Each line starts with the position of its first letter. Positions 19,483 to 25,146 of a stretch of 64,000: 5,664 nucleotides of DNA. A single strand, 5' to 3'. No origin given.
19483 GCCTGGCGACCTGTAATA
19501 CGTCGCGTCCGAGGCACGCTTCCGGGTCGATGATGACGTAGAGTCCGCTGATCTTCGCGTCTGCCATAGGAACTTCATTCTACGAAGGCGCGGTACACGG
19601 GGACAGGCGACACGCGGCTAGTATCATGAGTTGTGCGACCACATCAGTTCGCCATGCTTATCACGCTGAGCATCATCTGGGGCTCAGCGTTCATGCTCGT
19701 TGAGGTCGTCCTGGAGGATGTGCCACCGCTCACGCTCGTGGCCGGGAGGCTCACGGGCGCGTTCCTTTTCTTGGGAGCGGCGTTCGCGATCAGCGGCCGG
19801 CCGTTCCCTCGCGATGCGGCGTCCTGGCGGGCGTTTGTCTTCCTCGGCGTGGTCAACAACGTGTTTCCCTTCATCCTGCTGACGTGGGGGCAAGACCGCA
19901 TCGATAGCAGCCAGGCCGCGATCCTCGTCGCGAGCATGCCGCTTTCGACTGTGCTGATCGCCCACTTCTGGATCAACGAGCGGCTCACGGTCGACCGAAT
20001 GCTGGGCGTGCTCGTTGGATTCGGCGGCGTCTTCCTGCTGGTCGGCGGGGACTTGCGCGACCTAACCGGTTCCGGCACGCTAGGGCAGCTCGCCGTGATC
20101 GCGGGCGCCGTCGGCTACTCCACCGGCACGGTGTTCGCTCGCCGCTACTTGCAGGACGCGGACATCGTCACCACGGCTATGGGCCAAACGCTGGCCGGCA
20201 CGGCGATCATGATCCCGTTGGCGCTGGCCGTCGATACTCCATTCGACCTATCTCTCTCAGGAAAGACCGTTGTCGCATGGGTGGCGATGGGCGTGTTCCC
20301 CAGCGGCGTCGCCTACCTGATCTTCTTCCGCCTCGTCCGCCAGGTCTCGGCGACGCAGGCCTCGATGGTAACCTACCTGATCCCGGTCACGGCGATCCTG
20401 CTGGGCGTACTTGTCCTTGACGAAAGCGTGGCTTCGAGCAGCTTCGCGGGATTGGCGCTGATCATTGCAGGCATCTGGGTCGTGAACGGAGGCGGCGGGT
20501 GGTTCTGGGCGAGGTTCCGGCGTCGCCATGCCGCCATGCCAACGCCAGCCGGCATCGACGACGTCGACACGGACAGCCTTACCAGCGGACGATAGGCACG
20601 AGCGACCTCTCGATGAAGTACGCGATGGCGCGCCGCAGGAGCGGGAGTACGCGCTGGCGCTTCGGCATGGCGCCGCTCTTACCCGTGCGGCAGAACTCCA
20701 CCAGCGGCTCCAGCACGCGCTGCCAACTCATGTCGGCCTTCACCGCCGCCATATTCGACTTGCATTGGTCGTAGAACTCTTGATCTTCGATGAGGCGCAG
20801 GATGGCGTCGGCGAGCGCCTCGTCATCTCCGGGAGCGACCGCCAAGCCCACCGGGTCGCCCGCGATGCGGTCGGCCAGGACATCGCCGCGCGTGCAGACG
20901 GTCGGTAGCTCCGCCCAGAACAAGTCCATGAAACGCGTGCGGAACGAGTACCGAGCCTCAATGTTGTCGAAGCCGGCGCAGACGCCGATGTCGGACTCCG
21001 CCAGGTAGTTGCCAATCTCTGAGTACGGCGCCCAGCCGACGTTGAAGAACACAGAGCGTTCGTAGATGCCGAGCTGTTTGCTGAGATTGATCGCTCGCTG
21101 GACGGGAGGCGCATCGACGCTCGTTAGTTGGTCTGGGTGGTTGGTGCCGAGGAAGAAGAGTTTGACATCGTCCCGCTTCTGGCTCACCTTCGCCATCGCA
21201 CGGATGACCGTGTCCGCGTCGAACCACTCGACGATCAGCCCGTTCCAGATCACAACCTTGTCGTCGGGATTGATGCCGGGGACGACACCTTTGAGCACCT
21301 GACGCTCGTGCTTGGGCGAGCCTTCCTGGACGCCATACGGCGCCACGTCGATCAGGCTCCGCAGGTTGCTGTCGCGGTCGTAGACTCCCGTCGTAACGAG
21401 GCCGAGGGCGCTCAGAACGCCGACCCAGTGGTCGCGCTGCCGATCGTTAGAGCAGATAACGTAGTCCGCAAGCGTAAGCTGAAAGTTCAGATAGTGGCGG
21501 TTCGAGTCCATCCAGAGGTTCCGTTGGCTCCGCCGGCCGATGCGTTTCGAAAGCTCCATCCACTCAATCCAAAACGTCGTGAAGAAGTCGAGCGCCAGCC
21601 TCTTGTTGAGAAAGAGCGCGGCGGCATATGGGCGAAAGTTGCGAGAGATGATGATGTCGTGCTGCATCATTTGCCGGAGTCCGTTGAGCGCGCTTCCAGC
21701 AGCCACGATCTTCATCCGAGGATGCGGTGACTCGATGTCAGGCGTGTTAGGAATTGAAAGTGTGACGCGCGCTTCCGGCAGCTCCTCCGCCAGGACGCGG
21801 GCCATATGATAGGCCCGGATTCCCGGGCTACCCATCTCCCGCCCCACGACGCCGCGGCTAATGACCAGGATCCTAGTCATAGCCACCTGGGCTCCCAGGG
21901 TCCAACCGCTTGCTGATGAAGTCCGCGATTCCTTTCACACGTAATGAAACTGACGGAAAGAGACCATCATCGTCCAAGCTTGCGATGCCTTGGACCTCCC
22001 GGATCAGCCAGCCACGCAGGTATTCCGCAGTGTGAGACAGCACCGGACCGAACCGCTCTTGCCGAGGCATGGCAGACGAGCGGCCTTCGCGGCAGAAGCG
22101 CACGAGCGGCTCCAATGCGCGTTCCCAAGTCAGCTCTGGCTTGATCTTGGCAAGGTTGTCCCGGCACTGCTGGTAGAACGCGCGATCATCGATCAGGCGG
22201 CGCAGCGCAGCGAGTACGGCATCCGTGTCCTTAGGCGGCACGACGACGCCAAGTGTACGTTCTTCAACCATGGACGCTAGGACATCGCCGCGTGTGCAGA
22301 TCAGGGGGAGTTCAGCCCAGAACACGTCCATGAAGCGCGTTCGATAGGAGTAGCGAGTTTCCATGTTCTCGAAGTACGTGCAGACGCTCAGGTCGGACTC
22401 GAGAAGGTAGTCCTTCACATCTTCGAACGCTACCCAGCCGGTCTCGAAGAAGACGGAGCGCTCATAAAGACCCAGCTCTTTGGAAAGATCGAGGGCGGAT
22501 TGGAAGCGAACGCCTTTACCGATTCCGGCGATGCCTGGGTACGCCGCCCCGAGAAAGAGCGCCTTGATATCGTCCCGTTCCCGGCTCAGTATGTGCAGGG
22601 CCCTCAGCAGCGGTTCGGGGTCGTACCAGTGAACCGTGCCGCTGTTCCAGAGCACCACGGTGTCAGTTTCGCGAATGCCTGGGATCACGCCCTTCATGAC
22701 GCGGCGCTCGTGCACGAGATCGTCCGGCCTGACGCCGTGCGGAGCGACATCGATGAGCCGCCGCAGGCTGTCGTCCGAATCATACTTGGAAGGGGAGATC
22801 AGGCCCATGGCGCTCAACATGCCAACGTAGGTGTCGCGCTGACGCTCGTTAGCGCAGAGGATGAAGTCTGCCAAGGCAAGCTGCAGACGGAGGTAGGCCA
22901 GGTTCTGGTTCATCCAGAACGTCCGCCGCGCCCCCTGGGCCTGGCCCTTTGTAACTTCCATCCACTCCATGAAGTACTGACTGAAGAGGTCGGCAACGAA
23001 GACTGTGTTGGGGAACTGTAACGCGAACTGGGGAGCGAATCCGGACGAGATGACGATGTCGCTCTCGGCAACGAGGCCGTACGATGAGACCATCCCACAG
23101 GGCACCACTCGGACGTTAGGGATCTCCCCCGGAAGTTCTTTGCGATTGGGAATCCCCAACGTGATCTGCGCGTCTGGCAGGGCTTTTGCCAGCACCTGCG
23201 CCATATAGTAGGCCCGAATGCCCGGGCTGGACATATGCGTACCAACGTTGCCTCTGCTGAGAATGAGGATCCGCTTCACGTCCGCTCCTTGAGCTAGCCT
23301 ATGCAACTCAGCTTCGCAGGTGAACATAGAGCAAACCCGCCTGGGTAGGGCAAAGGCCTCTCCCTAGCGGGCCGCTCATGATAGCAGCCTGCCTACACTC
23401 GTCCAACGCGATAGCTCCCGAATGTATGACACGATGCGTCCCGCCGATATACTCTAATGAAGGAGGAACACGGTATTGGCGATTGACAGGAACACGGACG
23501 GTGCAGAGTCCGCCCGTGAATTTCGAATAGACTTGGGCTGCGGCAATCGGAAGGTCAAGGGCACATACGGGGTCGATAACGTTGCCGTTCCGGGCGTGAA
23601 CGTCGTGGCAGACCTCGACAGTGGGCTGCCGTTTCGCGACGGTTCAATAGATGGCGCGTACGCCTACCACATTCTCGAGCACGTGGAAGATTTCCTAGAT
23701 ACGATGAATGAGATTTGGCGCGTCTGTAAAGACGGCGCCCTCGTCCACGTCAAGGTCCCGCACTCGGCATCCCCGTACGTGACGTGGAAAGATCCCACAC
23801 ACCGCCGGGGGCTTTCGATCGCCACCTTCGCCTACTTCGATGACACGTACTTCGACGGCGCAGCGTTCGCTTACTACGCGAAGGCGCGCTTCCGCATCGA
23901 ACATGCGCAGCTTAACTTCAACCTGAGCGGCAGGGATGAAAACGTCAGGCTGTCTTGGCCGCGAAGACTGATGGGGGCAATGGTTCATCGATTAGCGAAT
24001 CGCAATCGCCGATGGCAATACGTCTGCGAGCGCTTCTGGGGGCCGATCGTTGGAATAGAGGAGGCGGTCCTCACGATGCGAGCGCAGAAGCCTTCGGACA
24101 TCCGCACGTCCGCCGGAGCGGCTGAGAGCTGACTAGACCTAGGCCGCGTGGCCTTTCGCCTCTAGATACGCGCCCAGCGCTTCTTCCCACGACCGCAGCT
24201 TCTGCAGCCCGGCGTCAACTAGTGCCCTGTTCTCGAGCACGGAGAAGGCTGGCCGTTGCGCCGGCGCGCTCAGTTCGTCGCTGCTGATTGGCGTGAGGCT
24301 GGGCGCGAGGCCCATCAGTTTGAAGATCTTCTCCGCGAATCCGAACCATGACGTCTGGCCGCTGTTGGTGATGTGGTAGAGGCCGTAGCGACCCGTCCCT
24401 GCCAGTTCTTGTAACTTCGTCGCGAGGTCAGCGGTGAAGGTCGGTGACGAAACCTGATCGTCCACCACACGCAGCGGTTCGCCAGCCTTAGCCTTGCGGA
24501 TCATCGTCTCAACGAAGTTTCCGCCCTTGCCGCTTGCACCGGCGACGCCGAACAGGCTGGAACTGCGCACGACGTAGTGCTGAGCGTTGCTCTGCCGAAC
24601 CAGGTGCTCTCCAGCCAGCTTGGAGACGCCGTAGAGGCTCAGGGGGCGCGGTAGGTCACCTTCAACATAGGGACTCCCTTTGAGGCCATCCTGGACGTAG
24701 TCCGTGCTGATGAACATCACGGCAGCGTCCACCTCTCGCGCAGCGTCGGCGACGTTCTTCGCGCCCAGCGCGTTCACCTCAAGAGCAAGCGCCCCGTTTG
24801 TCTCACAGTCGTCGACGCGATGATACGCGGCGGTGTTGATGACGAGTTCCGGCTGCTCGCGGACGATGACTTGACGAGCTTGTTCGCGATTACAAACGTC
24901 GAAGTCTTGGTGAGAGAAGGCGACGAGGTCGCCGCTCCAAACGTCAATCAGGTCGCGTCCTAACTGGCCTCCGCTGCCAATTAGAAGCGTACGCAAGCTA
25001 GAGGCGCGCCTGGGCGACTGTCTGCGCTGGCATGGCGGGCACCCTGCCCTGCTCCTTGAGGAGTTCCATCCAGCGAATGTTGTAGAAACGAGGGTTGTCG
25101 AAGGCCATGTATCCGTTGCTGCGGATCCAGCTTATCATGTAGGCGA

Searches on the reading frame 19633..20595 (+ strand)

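Call 11: search_protein_families(library=pfam, proteins=[window:19633-20595:+], max_evalue=0.001)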
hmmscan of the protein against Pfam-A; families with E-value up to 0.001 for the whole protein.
window:19633-20595:+ (320 aa): 2 families
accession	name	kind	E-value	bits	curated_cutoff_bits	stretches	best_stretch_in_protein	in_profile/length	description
PF00892.27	EamA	-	4.8e-49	166.5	28.2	2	8-137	6-134/135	EamA-like transporter family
PF03151.22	TPT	-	6.6e-06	26.1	30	1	89-283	88-289/291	Triose-phosphate Transporter family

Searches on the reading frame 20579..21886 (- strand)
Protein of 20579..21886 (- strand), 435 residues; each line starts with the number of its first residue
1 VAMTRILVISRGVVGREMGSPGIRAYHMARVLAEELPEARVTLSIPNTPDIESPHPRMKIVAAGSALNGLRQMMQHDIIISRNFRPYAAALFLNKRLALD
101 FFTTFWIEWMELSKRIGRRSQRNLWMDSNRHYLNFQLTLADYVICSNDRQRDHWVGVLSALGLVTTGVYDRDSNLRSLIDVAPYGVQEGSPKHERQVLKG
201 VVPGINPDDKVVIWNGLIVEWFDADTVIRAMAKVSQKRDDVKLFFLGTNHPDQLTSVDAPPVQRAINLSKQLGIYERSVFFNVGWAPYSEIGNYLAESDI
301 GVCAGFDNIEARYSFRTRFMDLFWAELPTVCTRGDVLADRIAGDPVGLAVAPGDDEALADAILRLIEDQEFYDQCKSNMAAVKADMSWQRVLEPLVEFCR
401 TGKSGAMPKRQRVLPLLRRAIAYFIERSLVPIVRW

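Call 11: search_protein_families(library=pfam, proteins=[window:20579-21886:-], max_evalue=0.001)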
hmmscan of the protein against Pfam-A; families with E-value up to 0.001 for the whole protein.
window:20579-21886:- (435 aa): 2 families
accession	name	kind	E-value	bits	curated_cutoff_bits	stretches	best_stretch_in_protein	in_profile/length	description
PF00534.26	Glycos_transf_1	-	1.4e-11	44.7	26.4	1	204-378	10-168/172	Glycosyl transferases group 1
PF13692.12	Glyco_trans_1_4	-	9e-11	42.6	27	1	211-368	3-142/142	Glycosyl transferases group 1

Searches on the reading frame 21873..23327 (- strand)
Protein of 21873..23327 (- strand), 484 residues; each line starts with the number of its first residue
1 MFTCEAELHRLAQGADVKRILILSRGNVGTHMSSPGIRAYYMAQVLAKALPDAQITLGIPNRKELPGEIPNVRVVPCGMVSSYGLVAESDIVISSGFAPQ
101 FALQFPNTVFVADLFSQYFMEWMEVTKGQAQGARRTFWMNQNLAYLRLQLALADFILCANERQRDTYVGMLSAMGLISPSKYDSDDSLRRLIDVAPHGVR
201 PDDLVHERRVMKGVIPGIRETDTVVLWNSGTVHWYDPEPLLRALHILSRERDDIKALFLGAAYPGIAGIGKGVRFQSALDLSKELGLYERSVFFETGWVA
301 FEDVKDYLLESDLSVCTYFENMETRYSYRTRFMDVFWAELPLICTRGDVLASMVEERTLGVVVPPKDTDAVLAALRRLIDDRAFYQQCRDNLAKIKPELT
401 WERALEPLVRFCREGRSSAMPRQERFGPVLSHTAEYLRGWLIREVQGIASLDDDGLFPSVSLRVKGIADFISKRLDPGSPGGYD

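Call 11: search_protein_families(library=pfam, proteins=[window:21873-23327:-], max_evalue=0.001)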
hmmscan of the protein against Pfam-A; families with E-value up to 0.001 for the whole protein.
window:21873-23327:- (484 aa): 2 families
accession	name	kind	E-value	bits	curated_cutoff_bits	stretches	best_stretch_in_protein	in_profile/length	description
PF13692.12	Glyco_trans_1_4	-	1.5e-08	35.4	27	1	269-381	39-142/142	Glycosyl transferases group 1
PF00534.26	Glycos_transf_1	-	6.7e-08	32.7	26.4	1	217-391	10-168/172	Glycosyl transferases group 1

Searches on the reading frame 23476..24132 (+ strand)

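Call 11: search_protein_families(library=pfam, proteins=[window:23476-24132:+], max_evalue=0.001)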
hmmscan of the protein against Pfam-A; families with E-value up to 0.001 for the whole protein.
window:23476-24132:+ (218 aa): 2 families
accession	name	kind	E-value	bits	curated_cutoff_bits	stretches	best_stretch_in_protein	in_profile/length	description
PF08241.18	Methyltransf_11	-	1.4e-08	35.7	21.2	1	43-90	47-93/95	Methyltransferase domain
PF13489.12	Methyltransf_23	-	0.00055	20.1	27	0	48-103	70-131/164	Methyltransferase domain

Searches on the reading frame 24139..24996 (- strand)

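Call 11: search_protein_families(library=pfam, proteins=[window:24139-24996:-], max_evalue=0.001)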
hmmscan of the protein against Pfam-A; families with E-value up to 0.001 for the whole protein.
window:24139-24996:- (285 aa): 5 families
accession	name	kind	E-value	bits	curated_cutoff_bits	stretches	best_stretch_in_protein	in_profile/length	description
PF04321.23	RmlD_sub_bind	-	2.4e-83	280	27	1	1-279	1-283/287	RmlD substrate binding domain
PF01370.27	Epimerase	-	2.9e-22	79.7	20.9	1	4-180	2-204/240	NAD dependent epimerase/dehydratase family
PF16363.11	GDP_Man_Dehyd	-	8.2e-13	48.9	27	1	30-168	57-199/332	GDP-mannose 4,6 dehydratase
PF02719.21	Polysacc_synt_2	-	1.4e-12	47.9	20.2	1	33-199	62-216/293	Polysaccharide biosynthesis protein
PF07993.18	NAD_binding_4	-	1.8e-05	24.5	20.1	1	46-154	86-210/258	Male sterility protein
